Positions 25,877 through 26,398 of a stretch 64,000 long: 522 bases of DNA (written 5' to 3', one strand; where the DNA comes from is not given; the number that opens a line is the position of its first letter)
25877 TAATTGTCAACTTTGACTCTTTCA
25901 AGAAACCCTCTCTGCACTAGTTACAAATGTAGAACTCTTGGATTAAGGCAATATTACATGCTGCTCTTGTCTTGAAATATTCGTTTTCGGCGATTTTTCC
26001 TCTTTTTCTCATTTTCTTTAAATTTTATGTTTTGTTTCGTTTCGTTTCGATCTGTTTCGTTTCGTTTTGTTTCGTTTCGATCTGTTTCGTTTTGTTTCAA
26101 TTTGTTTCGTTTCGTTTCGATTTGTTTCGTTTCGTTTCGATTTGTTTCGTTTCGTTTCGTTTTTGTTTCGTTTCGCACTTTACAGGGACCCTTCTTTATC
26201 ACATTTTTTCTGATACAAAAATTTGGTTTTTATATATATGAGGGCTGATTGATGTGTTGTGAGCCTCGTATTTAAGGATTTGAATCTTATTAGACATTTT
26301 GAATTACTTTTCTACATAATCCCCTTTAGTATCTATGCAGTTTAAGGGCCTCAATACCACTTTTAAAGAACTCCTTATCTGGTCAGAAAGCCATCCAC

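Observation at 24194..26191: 2-kb long-TIR element with a perfect 9-bp TSD and microsatellite-containing TIRs (MULE/Merlin-like, non-autonomous)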

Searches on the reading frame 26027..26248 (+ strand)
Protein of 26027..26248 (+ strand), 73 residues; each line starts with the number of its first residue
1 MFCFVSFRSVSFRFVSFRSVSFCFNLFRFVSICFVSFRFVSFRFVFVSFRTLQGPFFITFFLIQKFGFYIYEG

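Call 21: find_encoding_contigs(protein=window:26027-26248:+, flank=10000, max_places=10)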
Protein window:26027-26248:+ (73 aa): no gene with exactly this product is on record in the collection.
